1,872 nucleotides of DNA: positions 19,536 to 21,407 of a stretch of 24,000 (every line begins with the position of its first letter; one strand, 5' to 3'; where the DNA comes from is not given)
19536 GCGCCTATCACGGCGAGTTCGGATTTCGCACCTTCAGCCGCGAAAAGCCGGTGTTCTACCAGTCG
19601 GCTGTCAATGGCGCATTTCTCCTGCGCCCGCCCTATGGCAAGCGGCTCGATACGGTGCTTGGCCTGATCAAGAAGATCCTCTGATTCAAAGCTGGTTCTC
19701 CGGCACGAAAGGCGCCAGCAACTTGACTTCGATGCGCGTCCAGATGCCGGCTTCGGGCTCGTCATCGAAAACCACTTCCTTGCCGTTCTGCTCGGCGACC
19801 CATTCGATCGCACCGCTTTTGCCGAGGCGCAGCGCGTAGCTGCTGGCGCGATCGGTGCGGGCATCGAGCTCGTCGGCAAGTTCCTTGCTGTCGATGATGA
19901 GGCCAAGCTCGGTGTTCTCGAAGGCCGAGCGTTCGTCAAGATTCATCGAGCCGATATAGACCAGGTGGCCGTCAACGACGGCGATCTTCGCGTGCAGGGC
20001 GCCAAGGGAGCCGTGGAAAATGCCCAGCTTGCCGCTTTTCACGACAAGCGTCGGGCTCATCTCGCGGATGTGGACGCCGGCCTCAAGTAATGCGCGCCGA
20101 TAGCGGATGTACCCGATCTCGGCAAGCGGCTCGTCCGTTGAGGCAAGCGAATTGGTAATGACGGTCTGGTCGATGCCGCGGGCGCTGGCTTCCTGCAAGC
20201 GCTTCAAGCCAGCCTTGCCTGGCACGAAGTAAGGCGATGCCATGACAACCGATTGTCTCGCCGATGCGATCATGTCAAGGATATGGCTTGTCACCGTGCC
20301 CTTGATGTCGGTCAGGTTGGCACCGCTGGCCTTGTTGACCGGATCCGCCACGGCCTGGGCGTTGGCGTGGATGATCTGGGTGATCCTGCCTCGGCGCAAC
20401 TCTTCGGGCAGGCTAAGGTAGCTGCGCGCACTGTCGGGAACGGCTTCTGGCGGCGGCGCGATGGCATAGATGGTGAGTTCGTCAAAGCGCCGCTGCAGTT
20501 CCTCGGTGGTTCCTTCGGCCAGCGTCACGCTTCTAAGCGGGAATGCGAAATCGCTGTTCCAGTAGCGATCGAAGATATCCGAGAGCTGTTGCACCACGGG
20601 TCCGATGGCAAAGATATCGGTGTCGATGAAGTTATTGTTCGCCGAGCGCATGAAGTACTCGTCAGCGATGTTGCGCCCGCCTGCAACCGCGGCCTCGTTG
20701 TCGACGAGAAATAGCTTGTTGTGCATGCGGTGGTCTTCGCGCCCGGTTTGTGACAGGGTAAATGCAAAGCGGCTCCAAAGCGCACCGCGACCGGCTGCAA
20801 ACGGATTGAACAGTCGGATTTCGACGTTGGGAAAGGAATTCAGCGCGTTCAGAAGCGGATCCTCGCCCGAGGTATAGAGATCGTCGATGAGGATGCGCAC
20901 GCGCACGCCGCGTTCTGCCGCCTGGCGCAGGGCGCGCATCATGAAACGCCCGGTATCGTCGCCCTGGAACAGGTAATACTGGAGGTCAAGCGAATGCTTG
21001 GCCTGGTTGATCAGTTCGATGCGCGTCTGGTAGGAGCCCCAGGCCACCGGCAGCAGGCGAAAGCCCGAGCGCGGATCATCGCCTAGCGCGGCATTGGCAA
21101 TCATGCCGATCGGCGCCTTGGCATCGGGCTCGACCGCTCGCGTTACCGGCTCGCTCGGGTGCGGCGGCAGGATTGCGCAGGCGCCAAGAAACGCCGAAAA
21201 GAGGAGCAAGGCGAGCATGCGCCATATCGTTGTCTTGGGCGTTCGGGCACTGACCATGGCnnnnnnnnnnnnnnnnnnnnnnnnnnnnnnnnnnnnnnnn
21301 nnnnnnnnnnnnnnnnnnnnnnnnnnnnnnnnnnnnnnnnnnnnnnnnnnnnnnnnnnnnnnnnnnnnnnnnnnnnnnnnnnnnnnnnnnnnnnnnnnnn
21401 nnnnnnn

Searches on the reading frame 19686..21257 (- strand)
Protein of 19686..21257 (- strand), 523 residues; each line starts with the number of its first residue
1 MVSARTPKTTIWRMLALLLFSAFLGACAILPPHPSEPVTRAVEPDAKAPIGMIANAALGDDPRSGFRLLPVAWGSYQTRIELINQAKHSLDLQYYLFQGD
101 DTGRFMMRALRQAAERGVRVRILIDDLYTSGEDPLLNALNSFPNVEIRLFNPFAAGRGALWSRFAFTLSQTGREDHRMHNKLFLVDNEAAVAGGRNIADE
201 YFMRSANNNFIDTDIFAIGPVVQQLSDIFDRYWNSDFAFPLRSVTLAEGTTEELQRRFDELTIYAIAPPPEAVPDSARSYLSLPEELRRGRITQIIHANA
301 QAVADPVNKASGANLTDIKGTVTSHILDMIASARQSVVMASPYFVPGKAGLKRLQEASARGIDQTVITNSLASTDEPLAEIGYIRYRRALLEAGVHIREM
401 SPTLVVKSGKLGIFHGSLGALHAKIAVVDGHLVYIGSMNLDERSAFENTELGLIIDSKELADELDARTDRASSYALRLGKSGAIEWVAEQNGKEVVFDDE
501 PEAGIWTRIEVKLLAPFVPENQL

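Call 4: search_protein_families(library=pfam, proteins=[window:19686-21257:-])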
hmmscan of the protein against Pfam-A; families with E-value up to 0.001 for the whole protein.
window:19686-21257:- (523 aa): 2 families
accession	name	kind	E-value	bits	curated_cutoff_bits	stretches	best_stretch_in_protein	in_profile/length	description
PF13091.12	PLDc_2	-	1.6e-44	151.4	27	2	326-467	1-127/132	PLD-like domain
PF00614.28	PLDc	-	2.3e-11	43.6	21.9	1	418-444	2-28/28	Phospholipase D Active site motif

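Call 5: search_protein_families(library=ncbifam, proteins=[window:19686-21257:-], max_evalue=0.01)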
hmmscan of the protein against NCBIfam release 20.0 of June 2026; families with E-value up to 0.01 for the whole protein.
window:19686-21257:- (523 aa): 9 families
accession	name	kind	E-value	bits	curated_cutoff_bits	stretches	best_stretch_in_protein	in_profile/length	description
TIGR04265.1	bac_cardiolipin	equivalog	1.8e-39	136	290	2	320-469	317-448/483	cardiolipin synthase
NF008427.0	PRK11263.1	equivalog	6.3e-29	101.3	281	1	76-469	21-337/409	cardiolipin synthase ClsB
NF009107.0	PRK12452.1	equivalog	5.9e-25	88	787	2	76-233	152-298/509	cardiolipin synthase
NF038319.1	DISARM_DrmC_I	equivalog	1.1e-22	80.7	133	2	322-466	95-229/236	DISARM system phospholipase D-like protein DrmC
NF010492.0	PRK13912.1-3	equivalog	1.4e-12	47.6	297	2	329-456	42-155/178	nuclease NucT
NF010491.0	PRK13912.1-2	equivalog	9.5e-09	35.3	225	1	326-454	41-156/180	nuclease NucT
NF010490.0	PRK13912.1-1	equivalog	3.7e-08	33.6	211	0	80-139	36-91/159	nuclease NucT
NF010493.0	PRK13912.1-4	equivalog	1.7e-07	31.4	351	1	327-461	33-154/171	nuclease NucT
NF006946.0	PRK09428.1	equivalog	2.7e-05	23.3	314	0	323-459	253-394/451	CDP-diacylglycerol--serine O-phosphatidyltransferase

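Call 14: find_homologous_proteins(query=window:19686-21257:-, max_evalue=0.00001)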
Query window:19686-21257:- (523 aa): 7801 proteins with E <= 0.00001 among 8000 candidates; the best 120 are listed.
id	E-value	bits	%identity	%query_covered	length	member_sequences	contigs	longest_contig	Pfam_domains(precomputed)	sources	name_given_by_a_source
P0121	0.0e+0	1134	100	98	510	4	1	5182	PF13091.13,PF00614.29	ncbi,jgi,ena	jgi:putative cardiolipin synthase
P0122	1.0e-271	920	81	96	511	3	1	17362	PF13091.13,PF00614.29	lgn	-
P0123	2.1e-264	896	78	96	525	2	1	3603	PF13091.13,PF00614.29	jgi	-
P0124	2.6e-222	757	65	97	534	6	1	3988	PF13091.13,PF00614.29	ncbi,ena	-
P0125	9.4e-217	739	65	96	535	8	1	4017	PF13091.13,PF00614.29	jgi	jgi:putative cardiolipin synthase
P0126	4.5e-216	736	65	96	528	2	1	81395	PF13091.13,PF00614.29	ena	-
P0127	7.2e-215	732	65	96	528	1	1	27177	PF13091.13,PF00614.29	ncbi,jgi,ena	jgi:phosphatidylserine/phosphatidylglycerophosphate/cardiolipin synthase-like enzyme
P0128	8.4e-203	693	63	96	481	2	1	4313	PF13091.13,PF00614.29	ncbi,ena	-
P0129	8.2e-187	640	57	97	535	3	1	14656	PF13091.13,PF00614.29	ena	-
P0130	5.7e-184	631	56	97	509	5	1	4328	PF13091.13,PF00614.29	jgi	jgi:phosphatidylserine/phosphatidylglycerophosphate/cardiolipin synthase-like enzyme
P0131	8.7e-181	620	57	97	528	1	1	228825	PF13091.13,PF00614.29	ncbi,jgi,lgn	ncbi:MAG: phospholipase D family protein [Burkholderiaceae bacterium]|jgi:phosphatidylserine/phospha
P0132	2.4e-179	615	57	95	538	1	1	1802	PF13091.13,PF00614.29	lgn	-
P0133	3.6e-179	615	57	96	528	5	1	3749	PF13091.13,PF00614.29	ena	-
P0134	3.7e-175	602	56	95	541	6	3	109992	PF13091.13,PF00614.29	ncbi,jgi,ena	jgi:putative cardiolipin synthase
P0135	9.9e-168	577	52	98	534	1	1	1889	PF13091.13,PF00614.29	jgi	jgi:phosphatidylserine/phosphatidylglycerophosphate/cardiolipin synthase-like enzyme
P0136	3.0e-167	575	53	100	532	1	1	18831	PF13091.13,PF00614.29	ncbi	-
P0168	4.7e-144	499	48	97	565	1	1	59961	PF13091.13,PF00614.29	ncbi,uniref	ncbi:phospholipase D family protein [Variovorax sp. H27-G14]|uniref:phospholipase D family protein n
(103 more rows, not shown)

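Call 15: search_solved_structures(query=window:19686-21257:-, max_evalue=0.01)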
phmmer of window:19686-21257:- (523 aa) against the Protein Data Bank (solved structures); distinct sequences matched with E-value up to 0.01: 22.
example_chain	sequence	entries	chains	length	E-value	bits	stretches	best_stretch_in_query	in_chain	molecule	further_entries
7e0m_A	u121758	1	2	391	4.3e-12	48.7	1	107-242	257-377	Phospholipase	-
9vbj_A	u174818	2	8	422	8.4e-10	41.1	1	409-465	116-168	5'-3' exonuclease PLD4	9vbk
8v08_A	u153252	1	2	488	1.4e-09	40.4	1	409-465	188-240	5'-3' exonuclease PLD4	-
30ie_B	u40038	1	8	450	4.3e-07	32.2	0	419-464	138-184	Virion nicking-joining enzyme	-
6ehi_A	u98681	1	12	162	1e-05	27.7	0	78-158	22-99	Nuclease NucT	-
8q1k_A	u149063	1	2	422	1.4e-05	27.2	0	346-456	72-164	5'-3' exonuclease PLD3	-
8v05_A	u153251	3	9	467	1.5e-05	27.1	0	417-456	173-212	5'-3' exonuclease PLD3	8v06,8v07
9vbg_A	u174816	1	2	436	1.6e-05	27.1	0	347-456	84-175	5'-3' exonuclease PLD3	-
8q1x_A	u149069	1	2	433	1.6e-05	27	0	347-456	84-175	5'-3' exonuclease PLD3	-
8s86_A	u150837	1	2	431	1.6e-05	27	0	347-456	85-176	5'-3' exonuclease PLD3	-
8v5t_A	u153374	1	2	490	2.6e-05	26.3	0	347-456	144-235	5'-3' exonuclease PLD3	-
9vbh_A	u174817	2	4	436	0.0011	21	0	346-456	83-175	5'-3' exonuclease PLD3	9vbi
7js7_A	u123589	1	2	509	0.0019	20.2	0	139-234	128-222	Phospholipase D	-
7jrb_A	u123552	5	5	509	0.002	20.1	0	139-234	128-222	Phospholipase D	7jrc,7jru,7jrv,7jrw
9lvn_A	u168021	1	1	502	0.0026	19.7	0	166-234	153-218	Phospholipase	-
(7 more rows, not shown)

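Call 18: find_related_loci(query=A2, collection=metagenome_contigs, flank=6000)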
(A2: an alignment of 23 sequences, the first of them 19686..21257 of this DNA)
Query A2 (523 aa) in metagenome_contigs; peptide patterns used: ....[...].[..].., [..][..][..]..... (x = any residue, [..] = any of these).
600 stretches matched a pattern (row limit reached: there are more); 567 encode a relative of the query (tblastn E <= 1e-3); the best 80 are kept; 80 distinct loci.
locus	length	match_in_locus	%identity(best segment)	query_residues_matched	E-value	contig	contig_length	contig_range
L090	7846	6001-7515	45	24-523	2e-137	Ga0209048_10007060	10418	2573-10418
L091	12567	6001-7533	44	18-523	2e-135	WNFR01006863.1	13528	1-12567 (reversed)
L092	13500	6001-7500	45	31-523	6e-134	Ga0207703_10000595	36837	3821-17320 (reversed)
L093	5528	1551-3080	43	19-523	2e-134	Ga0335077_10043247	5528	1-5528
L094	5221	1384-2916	44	11-523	1e-134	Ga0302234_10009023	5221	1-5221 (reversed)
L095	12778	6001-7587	42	2-523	2e-133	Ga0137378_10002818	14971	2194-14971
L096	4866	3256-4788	43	18-523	3e-133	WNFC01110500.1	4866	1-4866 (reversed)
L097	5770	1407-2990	43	3-523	6e-132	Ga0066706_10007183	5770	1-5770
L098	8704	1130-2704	43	6-523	2e-131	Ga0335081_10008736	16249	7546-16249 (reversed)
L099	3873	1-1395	47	64-523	4e-134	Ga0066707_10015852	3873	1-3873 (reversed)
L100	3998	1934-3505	46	6-523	3e-133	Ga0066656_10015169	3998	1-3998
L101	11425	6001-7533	43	18-523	1e-129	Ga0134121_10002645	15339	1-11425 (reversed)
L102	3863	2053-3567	44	27-523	1e-131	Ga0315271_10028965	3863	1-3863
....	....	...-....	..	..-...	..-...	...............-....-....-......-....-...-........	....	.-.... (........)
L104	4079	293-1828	44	22-523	2e-131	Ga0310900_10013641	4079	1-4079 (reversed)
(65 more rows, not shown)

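Call 20: find_encoding_contigs(protein=P0126, flank=6000, max_places=2)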
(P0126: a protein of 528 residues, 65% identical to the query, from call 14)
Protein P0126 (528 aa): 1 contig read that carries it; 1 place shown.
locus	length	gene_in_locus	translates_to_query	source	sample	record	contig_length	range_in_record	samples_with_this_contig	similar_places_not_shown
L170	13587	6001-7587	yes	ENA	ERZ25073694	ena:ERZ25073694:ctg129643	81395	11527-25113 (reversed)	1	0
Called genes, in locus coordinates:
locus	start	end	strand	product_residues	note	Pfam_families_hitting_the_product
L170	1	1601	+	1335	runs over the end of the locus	PF14522:Cytochrome_C7 (faint), PF08309:LVIVD (faint)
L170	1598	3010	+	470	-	PF13435:Cytochrome_C554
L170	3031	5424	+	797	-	PF07992:Pyr_redox_2, PF13450:NAD_binding_8 (weak), PF13738:Pyr_redox_3, PF00027:cNMP_binding, PF13247:Fer4_11, PF25160:LdpA_Fe-S-bd (weak), PF00037:Fer4 (weak), PF12838:Fer4_7 (weak), +6 more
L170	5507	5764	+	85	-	-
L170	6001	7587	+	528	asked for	PF13091:PLDc_2, PF00614:PLDc (weak)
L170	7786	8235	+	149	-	PF07813:LTXXQ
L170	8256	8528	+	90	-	-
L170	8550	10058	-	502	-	-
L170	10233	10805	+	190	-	PF04366:Ysc84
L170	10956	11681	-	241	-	PF01135:PCMT (weak)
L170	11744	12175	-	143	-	PF02566:OsmC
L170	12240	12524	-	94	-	PF01047:MarR (weak), PF13463:HTH_27 (weak), PF22381:Staph_reg_Sar_Rot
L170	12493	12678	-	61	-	-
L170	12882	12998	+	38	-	-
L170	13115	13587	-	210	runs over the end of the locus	PF07690:MFS_1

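Call 21: find_encoding_contigs(protein=P0124, flank=6000, max_places=2)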
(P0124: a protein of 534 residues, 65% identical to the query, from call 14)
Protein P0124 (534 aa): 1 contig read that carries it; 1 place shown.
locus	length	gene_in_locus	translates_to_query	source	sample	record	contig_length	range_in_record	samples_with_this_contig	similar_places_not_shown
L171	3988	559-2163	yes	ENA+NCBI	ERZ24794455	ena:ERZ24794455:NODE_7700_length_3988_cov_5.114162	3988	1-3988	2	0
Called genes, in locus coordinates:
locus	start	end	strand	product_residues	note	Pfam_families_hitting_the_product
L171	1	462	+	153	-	?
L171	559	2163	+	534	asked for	PF13091:PLDc_2, PF00614:PLDc (weak)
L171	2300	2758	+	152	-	PF07813:LTXXQ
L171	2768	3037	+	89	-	-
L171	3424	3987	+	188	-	?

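Call 22: find_encoding_contigs(protein=P0129, flank=6000, max_places=2)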
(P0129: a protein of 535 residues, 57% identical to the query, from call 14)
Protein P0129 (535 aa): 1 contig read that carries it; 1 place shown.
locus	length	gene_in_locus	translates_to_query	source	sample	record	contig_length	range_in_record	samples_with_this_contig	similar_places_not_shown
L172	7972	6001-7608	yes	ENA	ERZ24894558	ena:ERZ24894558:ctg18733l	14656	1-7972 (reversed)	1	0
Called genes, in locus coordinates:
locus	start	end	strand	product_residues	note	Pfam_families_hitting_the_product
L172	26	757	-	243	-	PF07730:HisKA_3, PF13581:HATPase_c_2 (faint), PF02518:HATPase_c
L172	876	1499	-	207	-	PF00072:Response_reg, PF00196:GerE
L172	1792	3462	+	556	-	PF02776:TPP_enzyme_N, PF00205:TPP_enzyme_M, PF02775:TPP_enzyme_C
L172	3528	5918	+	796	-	PF01654:Cyt_bd_oxida_I, PF02322:Cyt_bd_oxida_II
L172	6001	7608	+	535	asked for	PF13091:PLDc_2, PF00614:PLDc (faint), PF13091:PLDc_2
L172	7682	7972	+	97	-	?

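Call 23: find_encoding_contigs(protein=P0131, flank=6000, max_places=2)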
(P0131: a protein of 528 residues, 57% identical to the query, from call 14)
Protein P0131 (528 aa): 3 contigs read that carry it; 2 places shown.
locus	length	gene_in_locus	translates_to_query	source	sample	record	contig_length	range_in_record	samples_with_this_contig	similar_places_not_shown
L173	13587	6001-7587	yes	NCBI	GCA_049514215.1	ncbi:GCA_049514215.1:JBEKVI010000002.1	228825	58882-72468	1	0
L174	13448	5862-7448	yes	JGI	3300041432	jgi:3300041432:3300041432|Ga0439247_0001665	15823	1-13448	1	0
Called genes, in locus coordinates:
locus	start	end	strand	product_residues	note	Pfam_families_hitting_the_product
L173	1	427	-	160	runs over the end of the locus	PF00903:Glyoxalase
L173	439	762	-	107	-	PF01022:HTH_5 (faint), PF12840:HTH_20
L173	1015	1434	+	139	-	PF13279:4HBT_2, PF03061:4HBT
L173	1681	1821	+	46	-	-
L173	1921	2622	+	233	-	PF01144:CoA_trans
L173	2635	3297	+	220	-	PF01144:CoA_trans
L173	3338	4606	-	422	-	-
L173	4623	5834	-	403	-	PF00155:Aminotran_1_2, PF00266:Aminotran_5 (weak), PF01041:DegT_DnrJ_EryC1 (weak), PF01053:Cys_Met_Meta_PP (weak)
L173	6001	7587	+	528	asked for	PF13091:PLDc_2, PF00614:PLDc (weak)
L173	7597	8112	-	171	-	PF13470:PIN_3, PF01850:PIN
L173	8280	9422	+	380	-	PF18027:Pepdidase_M14_N, PF00246:Peptidase_M14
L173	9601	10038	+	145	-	PF07452:CHRD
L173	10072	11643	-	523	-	PF00496:SBP_bac_5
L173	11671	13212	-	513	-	PF00083:Sugar_tr, PF06609:TRI12, PF07690:MFS_1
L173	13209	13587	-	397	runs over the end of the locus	PF11062:DUF2863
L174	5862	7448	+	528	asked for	PF13091:PLDc_2, PF00614:PLDc (weak)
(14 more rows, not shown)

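Call 59: search_dna_similar(query=window:19686-21257:-, collection=plasmids, mode=protein, max_evalue=1e-30, max_rows=40)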
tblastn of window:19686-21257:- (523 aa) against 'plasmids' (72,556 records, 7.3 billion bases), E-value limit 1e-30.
Records with a match: 86; places in all: 90; records where one place covers at least 80% of the query: 73.
Best place of each record, by identity: <60% 86.
By first word of the organism name: Escherichia 11; Burkholderia 8; Caballeronia 6; Pseudoalteromonas 6; Acinetobacter 5; Cupriavidus 4; Sinorhizobium 4; Variovorax 3; Ralstonia 3; Paracoccus 3; and 24 more.
By predicted mobility (MOB-suite, as given by PLSDB): non-mobilizable 63; mobilizable 12; conjugative 11.
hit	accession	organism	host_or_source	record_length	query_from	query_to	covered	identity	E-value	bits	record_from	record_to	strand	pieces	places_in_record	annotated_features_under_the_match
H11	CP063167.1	Variovorax paradoxus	-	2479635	27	523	95%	41.9%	5e-110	367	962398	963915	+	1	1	phospholipase D family protein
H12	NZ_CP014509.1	Burkholderia sp. PAMC 28687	Usnea,single cell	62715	27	523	95%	40.1%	9e-106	354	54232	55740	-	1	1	phospholipase D family protein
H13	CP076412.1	Ralstonia wenshanensis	soil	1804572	27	523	95%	37.6%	3e-101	341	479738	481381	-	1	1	phospholipase D family protein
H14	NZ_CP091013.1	Burkholderia cenocepacia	-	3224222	26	523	95%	37.2%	5e-80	280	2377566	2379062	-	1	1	none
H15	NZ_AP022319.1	Burkholderia sp. THE68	Togo hemipterus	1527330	26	523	95%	36.7%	9e-78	273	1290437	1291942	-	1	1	none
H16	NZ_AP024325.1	Caballeronia sp. NK8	-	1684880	26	523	95%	36.7%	2e-77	272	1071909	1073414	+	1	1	none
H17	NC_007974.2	Cupriavidus metallidurans CH34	-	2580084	27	523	95%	36.6%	7e-79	276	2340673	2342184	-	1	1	none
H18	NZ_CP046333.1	Cupriavidus metallidurans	sedimentation pond in a zinc factory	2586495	27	523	95%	36.6%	7e-79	276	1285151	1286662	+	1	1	none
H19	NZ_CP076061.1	Cupriavidus sp. EM10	Pure-cultured cell,sewage water sludge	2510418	27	523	95%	36.2%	1e-77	273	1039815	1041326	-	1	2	none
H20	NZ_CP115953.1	Ralstonia solanacearum CFBP2957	Solanum lycopersicum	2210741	27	523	95%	36.2%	1e-95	325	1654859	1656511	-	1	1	none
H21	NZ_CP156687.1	Burkholderia stagnalis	Bacterial cells,soils collected in ...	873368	26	523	95%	36.0%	3e-77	272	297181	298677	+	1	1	phospholipase D family protein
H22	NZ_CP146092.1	Ralstonia sp. RRA.1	-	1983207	27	523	95%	35.8%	2e-99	336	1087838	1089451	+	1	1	none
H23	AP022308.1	Burkholderia sp. SFA1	-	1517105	26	523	95%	35.7%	3e-76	269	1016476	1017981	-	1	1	phospholipase D family protein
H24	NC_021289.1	Caballeronia insecticola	-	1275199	26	523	95%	35.6%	4e-79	277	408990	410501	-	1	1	none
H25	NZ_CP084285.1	Caballeronia zhejiangensis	Anasa tristis,Cell culture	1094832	26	523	95%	35.6%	3e-76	269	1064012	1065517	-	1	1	none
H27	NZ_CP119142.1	Neisseria gonorrhoeae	Homo sapiens,whole organism,synovial ...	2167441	53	515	89%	38.2%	2e-78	275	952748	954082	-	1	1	none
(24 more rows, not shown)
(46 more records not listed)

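Call 60: get_annotated_region(hit=H21, flank=3000)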
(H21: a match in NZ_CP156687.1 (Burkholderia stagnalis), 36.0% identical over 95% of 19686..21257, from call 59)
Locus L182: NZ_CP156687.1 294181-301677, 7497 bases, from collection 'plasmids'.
description: Burkholderia stagnalis strain YJ-2 plasmid plas2, complete sequence
organism: Burkholderia stagnalis (NCBI taxid 1503054)
taxonomy: Bacteria; Pseudomonadota; Betaproteobacteria; Burkholderiales; Burkholderiaceae; Burkholderia; Burkholderia stagnalis
host: -; source: Bacterial cells,soils collected in Guangdong Province, China; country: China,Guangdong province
typing (MOB-suite, as given by PLSDB): non-mobilizable
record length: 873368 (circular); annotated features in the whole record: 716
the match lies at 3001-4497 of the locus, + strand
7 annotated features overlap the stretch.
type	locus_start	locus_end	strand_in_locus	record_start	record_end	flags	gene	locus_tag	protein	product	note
CDS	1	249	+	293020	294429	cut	-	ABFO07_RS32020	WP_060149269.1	HD domain-containing phosphohydrolase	-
CDS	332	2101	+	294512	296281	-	-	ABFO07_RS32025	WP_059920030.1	histidine kinase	-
CDS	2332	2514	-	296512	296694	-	-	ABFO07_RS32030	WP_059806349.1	hypothetical protein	-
CDS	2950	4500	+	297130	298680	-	-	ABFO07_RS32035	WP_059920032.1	phospholipase D family protein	-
CDS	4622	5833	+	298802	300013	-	-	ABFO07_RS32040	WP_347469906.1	aminotransferase class I/II-fold pyridoxal phosphate-dependent enzyme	GO:0009058 - biosynthetic process [Evidence IEA]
CDS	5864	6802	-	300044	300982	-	-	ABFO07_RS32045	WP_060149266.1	alpha/beta hydrolase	-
CDS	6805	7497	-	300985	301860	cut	-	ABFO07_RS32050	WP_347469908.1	alpha/beta hydrolase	-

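Call 61: get_annotated_region(hit=H27, flank=1500)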
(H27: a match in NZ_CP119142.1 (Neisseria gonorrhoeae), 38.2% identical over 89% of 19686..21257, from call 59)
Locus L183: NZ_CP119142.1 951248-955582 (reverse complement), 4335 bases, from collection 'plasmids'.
description: Neisseria gonorrhoeae strain 2022NG-0032 plasmid p2022NG-0032_1, complete sequence
organism: Neisseria gonorrhoeae (NCBI taxid 485)
taxonomy: Bacteria; Pseudomonadota; Betaproteobacteria; Neisseriales; Neisseriaceae; Neisseria; Neisseria gonorrhoeae
host: -; source: Homo sapiens,whole organism,synovial fluid; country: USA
typing (MOB-suite, as given by PLSDB): non-mobilizable
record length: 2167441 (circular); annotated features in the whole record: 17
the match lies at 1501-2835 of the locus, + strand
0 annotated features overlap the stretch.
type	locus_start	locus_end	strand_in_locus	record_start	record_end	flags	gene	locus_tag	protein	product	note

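Call 70: find_encoding_contigs(protein=P0127, flank=5000, max_places=2)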
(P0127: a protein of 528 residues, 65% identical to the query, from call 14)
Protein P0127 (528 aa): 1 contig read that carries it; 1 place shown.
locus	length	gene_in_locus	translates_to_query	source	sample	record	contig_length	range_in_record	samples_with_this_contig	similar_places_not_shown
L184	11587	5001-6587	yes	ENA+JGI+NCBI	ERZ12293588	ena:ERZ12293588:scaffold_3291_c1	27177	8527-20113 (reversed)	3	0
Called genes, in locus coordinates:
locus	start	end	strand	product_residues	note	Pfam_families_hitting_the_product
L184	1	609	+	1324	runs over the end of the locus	PF14522:Cytochrome_C7 (faint), PF08309:LVIVD (faint)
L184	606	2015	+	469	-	PF13435:Cytochrome_C554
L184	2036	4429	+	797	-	PF07992:Pyr_redox_2, PF13738:Pyr_redox_3, PF00027:cNMP_binding, PF13247:Fer4_11, PF25160:LdpA_Fe-S-bd (weak), PF00037:Fer4 (weak), PF12838:Fer4_7 (weak), PF13187:Fer4_9 (weak), +7 more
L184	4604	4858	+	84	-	-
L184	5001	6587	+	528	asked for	PF13091:PLDc_2, PF00614:PLDc (weak)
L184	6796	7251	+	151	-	PF07813:LTXXQ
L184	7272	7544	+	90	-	-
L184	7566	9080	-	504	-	PF00171:Aldedh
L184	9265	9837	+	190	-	PF04366:Ysc84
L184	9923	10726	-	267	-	PF01135:PCMT (weak)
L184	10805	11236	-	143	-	PF02566:OsmC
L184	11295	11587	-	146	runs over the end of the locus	PF13463:HTH_27 (faint), PF22381:Staph_reg_Sar_Rot, PF12802:MarR_2, PF01047:MarR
